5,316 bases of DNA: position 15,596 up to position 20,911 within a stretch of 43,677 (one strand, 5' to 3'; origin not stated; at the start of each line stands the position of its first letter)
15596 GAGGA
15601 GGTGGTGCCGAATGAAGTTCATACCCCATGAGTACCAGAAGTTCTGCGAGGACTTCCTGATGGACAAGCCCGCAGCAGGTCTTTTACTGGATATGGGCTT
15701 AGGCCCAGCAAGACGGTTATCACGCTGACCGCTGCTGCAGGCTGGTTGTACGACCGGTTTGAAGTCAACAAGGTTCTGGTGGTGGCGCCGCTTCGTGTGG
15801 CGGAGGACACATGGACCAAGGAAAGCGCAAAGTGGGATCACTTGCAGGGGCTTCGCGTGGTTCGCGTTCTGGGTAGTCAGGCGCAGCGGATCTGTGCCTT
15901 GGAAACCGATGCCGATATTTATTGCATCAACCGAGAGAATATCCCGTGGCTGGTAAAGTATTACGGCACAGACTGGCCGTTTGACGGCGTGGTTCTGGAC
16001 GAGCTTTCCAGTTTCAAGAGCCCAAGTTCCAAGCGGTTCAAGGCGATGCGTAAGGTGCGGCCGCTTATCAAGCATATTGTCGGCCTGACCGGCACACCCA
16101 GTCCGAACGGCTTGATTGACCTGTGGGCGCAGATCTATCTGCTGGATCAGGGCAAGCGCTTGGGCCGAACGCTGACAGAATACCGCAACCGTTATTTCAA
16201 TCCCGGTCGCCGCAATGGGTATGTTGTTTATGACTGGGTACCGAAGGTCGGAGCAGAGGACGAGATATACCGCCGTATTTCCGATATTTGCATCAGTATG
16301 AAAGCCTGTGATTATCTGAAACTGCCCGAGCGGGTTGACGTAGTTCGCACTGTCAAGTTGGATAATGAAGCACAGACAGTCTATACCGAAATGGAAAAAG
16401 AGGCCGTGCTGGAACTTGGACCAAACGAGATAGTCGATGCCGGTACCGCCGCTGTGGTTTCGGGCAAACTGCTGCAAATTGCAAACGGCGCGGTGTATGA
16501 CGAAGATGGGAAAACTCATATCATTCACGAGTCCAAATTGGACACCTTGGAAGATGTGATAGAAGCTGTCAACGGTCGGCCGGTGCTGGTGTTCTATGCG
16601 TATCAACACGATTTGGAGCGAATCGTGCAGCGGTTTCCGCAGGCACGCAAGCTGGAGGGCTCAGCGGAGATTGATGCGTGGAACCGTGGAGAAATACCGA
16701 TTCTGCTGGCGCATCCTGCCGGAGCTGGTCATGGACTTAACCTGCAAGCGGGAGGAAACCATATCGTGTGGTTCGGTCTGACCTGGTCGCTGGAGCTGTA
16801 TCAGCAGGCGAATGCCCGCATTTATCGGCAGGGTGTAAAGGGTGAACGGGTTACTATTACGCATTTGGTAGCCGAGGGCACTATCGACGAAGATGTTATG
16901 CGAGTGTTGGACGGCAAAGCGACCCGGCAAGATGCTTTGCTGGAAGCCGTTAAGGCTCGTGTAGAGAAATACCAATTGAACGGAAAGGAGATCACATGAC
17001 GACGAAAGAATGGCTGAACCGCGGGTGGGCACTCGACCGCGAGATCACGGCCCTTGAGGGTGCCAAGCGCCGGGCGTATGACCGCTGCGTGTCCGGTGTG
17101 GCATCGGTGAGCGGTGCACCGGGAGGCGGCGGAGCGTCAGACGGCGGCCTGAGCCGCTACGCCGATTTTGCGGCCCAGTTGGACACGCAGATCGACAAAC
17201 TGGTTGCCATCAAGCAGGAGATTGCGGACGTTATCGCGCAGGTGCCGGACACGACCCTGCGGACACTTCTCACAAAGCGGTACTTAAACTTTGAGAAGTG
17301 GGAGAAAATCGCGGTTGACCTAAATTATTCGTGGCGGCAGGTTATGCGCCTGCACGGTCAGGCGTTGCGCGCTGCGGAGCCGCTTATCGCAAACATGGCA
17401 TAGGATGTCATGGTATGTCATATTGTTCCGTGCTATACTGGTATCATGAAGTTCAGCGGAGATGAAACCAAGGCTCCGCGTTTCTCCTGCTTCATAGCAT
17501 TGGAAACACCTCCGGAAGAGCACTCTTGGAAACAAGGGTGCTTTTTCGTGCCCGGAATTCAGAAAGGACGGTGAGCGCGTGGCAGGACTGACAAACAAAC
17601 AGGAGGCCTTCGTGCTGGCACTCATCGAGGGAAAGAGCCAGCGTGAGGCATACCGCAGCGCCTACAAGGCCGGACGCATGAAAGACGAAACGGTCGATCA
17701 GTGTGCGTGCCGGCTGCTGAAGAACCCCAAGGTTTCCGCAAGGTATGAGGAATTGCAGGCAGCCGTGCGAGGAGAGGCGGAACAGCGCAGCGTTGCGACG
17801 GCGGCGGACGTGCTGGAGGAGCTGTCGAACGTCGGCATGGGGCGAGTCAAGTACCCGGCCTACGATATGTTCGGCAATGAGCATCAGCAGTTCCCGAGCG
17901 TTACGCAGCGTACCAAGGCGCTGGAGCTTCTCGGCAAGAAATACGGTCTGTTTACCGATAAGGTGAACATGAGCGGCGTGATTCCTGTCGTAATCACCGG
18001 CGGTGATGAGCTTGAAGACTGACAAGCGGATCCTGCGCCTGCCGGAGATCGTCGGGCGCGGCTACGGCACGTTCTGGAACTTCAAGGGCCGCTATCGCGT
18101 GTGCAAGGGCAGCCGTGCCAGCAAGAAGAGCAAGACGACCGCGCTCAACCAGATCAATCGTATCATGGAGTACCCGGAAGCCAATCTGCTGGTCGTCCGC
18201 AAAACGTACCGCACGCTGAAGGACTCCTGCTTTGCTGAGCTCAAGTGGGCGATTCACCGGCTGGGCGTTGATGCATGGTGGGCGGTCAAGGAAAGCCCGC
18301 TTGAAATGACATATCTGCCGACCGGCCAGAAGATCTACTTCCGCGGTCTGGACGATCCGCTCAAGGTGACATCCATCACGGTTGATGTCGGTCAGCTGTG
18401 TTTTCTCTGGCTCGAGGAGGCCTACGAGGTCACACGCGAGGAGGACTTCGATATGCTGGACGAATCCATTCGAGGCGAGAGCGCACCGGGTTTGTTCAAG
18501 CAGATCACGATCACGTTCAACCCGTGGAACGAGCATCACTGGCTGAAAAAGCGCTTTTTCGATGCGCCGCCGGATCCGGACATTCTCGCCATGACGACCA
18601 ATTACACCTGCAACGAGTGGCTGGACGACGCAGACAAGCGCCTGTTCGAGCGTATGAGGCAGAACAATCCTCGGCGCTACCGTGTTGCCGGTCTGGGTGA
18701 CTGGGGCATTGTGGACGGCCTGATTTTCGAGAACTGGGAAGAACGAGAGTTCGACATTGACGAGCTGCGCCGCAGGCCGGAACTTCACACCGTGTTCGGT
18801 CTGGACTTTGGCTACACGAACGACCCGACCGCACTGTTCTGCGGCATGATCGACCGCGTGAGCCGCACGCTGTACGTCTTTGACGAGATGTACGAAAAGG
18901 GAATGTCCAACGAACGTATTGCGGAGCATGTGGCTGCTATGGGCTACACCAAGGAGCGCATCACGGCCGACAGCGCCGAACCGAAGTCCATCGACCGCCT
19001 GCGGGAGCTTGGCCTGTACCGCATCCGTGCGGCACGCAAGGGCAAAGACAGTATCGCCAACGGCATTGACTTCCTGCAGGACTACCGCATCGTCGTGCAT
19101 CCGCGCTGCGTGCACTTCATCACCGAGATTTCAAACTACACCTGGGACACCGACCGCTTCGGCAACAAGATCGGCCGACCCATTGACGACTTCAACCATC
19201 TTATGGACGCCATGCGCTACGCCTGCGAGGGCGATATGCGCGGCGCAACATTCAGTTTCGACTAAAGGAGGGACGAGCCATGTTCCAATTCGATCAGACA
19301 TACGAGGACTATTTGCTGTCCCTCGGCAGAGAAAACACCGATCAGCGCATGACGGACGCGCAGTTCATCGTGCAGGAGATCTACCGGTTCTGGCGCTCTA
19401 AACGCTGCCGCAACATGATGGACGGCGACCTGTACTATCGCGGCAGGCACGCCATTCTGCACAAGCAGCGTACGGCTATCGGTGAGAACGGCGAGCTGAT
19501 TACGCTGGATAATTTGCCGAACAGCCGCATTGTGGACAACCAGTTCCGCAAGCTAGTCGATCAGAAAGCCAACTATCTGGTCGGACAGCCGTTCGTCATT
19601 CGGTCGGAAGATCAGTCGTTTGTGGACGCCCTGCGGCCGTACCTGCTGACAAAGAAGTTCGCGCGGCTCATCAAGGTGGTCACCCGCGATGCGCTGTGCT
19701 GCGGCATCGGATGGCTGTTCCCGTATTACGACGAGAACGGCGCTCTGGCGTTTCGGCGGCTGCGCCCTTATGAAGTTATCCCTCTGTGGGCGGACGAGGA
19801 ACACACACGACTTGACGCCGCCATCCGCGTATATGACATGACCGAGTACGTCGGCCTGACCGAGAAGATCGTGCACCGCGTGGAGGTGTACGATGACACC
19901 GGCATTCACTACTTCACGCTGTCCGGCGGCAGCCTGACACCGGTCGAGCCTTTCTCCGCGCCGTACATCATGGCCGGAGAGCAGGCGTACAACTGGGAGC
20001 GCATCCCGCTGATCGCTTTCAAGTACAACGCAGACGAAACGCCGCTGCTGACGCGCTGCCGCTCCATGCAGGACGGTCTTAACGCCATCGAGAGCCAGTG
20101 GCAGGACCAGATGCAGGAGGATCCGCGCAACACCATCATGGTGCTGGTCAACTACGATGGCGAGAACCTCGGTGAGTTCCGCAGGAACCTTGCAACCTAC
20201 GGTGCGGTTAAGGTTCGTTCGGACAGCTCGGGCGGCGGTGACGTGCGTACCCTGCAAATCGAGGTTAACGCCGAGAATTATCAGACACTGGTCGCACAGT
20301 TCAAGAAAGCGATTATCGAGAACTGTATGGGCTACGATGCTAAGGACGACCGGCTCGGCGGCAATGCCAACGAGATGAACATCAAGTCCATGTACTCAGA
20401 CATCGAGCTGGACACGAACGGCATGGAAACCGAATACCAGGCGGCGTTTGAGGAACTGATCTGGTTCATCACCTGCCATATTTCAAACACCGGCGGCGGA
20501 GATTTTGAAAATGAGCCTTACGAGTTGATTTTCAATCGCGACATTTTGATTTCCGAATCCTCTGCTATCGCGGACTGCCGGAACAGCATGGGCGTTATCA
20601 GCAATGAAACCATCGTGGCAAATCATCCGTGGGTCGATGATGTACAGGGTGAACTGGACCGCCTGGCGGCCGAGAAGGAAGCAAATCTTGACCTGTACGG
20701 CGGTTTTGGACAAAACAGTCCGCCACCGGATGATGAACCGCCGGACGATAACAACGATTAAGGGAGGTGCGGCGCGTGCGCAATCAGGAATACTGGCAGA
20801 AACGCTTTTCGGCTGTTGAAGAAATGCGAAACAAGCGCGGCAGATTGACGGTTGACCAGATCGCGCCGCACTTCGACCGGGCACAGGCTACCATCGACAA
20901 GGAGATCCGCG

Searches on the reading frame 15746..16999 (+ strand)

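Call 14: search_protein_families(library=pfam, proteins=[window:15746-16999:+], max_evalue=0.01)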
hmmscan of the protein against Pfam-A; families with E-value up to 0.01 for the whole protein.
window:15746-16999:+ (417 aa): 2 families
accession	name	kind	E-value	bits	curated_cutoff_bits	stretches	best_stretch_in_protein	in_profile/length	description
PF00176.29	SNF2-rel_dom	-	4.2e-12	46.2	24.9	1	7-225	51-262/290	SNF2-related domain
PF00271.37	Helicase_C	-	9.5e-06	26.3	23.5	1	264-363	2-110/110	Helicase conserved C-terminal domain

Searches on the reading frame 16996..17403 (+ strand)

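Call 15: search_protein_families(library=pfam, proteins=[window:16996-17403:+], max_evalue=0.01)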
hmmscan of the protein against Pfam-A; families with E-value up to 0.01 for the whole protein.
window:16996-17403:+ (135 aa): 2 families
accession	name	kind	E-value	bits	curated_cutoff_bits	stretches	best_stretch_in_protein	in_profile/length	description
PF24655.1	DUF7645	-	0.0055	17.1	27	1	96-120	25-49/62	Domain of unknown function (DUF7645)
PF07374.17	DUF1492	-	0.0059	17.2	21.5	0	62-125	34-97/100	Protein of unknown function (DUF1492)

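Call 67: search_protein_families(library=phrogs, proteins=[window:16996-17403:+], max_evalue=0.00001)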
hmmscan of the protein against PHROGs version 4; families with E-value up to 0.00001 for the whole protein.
window:16996-17403:+ (135 aa): 1 family
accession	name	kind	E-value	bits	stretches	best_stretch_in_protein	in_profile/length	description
phrog_36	-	transcription regulation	1.4e-17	65.1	1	1-126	54-182/220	transcriptional regulator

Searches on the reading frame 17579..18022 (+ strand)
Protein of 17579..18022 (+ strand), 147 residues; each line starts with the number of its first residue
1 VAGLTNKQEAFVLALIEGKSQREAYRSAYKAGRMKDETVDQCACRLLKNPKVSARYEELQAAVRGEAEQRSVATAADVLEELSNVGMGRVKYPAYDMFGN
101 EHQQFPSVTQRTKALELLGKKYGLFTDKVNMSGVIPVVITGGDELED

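Call 15: search_protein_families(library=pfam, proteins=[window:17579-18022:+], max_evalue=0.01)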
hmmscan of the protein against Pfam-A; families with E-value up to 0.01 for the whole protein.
window:17579-18022:+ (147 aa): 1 family
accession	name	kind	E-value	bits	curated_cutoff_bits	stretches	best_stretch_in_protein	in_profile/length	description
PF03592.21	Terminase_2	-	3.5e-13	50.8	26.1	1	4-132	1-138/141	Terminase small subunit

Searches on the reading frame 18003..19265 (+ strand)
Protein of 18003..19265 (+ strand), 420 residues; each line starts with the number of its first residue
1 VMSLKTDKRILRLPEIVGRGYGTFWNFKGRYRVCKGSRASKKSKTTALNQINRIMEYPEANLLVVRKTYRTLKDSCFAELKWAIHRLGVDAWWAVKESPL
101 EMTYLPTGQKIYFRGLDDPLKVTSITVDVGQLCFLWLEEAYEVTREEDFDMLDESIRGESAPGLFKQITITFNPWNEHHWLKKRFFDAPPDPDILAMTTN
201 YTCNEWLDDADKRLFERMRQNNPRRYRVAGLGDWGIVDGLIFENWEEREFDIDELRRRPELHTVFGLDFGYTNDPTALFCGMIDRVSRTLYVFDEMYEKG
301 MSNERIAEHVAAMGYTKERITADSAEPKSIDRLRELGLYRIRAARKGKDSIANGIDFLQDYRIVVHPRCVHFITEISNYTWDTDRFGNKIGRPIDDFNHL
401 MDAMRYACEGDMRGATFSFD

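Call 15: search_protein_families(library=pfam, proteins=[window:18003-19265:+], max_evalue=0.01)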
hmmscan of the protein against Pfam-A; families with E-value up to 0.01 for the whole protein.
window:18003-19265:+ (420 aa): 3 families
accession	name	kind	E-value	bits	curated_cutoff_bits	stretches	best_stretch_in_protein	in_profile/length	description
PF04466.19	Terminase_3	-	3.5e-55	187.1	23.2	1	30-232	3-200/201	Phage terminase large subunit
PF17288.8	Terminase_3C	-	1.2e-31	110.7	26.7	1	268-409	1-154/155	Terminase RNAseH like domain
PF17289.8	Terminase_6C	-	0.00034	21.1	22.6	1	266-407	2-151/155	Terminase RNaseH-like domain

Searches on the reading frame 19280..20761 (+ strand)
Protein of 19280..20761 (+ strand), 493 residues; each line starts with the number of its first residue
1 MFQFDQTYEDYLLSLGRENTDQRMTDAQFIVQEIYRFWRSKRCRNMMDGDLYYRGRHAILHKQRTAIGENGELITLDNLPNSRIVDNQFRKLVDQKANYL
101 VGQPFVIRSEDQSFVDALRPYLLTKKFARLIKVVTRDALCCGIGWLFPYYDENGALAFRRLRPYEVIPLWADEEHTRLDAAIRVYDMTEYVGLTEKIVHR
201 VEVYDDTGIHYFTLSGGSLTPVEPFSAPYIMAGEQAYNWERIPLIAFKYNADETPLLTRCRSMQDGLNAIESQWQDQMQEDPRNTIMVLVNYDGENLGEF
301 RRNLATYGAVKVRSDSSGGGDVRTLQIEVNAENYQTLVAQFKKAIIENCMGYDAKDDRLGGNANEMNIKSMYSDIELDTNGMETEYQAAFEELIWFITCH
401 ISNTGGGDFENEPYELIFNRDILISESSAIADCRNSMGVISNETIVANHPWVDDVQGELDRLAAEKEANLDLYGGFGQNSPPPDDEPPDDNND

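Call 15: search_protein_families(library=pfam, proteins=[window:19280-20761:+], max_evalue=0.01)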
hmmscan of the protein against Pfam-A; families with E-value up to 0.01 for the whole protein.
window:19280-20761:+ (493 aa): 1 family
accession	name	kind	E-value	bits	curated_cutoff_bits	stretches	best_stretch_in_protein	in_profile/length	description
PF05133.19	SPP1_portal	-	7.5e-82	276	25.5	1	42-468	11-412/416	Phage portal protein, SPP1 Gp6-like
